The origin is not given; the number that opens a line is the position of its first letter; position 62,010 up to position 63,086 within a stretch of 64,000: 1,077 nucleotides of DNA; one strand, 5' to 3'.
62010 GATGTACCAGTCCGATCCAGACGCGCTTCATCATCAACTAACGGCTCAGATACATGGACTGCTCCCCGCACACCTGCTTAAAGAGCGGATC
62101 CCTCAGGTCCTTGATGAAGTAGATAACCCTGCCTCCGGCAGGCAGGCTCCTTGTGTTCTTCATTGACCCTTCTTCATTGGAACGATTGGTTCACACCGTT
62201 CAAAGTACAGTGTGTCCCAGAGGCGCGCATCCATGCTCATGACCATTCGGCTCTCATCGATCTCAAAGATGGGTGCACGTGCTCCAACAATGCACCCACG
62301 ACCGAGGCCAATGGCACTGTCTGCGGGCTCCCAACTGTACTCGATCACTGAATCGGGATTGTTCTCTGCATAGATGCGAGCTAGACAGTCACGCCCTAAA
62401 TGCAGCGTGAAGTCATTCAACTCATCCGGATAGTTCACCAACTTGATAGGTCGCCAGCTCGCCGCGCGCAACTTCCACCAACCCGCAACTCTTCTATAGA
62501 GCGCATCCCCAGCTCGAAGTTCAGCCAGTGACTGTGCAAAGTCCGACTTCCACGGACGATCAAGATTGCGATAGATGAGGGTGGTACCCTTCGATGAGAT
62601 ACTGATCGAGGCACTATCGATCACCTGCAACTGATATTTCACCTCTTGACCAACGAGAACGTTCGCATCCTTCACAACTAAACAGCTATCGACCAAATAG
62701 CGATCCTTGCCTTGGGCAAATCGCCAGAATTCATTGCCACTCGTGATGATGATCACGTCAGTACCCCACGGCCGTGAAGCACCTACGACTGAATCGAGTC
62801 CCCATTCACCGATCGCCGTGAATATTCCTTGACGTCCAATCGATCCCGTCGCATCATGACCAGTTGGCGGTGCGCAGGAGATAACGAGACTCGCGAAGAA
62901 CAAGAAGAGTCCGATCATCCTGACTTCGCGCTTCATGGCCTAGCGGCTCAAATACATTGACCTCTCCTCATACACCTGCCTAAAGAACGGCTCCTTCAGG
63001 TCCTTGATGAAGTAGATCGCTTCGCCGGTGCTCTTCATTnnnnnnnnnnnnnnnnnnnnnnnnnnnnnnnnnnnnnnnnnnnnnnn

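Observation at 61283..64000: Five same-orientation copies of the carB 3' end, each followed by a different ORF: a cassette array built on a housekeeping-gene terminus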

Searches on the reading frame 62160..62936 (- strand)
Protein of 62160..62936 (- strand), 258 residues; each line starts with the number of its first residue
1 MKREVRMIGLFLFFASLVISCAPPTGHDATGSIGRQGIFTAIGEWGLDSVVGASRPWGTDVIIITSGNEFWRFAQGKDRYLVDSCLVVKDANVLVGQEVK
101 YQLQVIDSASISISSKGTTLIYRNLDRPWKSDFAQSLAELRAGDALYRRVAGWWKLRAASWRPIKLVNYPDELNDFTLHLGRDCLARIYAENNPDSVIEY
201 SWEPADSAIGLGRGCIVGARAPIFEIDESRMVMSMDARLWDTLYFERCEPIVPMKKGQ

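Call 7: search_protein_families(library=pfam, proteins=[window:62160-62936:-], max_evalue=0.1)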
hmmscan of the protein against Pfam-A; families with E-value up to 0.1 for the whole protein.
window:62160-62936:- (258 aa): 0 families

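Call 8: search_protein_families(library=padloc, proteins=[window:62160-62936:-], max_evalue=0.1)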
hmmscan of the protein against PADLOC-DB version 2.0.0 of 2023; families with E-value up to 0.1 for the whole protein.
window:62160-62936:- (258 aa): 0 families

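Call 28: search_protein_families(library=ncbifam, proteins=[window:62160-62936:-], max_evalue=1)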
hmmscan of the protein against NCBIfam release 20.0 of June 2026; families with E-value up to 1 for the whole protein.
window:62160-62936:- (258 aa): 1 family
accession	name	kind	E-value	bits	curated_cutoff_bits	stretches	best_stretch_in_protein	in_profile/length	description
NF041161.1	blaHMB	exception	0.07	12.5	500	1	72-102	54-83/238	HMB family subclass B1 metallo-beta-lactamase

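Call 77: find_homologous_proteins(query=window:62160-62936:-, max_evalue=0.001)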
Query window:62160-62936:- (258 aa): 8 proteins with E <= 0.001 among 673 candidates.
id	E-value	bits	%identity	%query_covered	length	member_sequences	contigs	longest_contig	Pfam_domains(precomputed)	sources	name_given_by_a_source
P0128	2.1e-173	593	100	100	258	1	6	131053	-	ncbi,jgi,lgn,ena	-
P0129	9.9e-146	502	86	99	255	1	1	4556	-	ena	-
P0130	8.3e-143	492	84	99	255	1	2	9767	-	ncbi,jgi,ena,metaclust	metaclust:\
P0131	2.9e-140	484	81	99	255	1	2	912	-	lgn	-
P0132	3.9e-140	484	82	99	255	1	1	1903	-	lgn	-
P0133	1.3e-131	456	79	99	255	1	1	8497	-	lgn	-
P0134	5.5e-90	319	83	65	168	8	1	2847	-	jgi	-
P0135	1.5e-60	223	81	48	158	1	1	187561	-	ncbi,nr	ncbi:MAG: hypothetical protein IPF41_09555 [Flavobacteriales bacterium]|nr:hypothetical protein [Fla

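Call 79: find_encoding_contigs(protein=P0130, flank=10000, max_places=4)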
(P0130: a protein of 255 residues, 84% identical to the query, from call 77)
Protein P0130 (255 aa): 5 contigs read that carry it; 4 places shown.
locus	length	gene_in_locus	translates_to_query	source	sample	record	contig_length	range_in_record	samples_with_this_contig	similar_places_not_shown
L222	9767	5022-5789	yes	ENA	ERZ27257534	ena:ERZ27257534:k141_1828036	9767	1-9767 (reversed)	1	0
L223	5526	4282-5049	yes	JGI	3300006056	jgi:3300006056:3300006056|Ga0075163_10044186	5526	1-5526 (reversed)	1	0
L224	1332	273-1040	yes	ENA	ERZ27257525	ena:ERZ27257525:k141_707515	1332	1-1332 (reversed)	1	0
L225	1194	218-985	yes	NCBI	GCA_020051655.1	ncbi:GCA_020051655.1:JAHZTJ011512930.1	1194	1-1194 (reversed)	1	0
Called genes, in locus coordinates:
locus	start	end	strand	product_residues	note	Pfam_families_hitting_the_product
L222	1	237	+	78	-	?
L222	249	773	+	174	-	-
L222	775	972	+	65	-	-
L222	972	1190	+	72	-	-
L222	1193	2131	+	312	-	PF00188:CAP (weak)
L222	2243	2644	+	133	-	-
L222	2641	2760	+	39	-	-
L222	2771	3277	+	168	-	-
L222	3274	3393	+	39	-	-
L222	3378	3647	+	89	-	-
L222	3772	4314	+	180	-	-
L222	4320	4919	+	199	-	-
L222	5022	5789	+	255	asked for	-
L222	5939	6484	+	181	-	-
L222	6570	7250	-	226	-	-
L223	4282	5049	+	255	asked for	-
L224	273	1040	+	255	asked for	-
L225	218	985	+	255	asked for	-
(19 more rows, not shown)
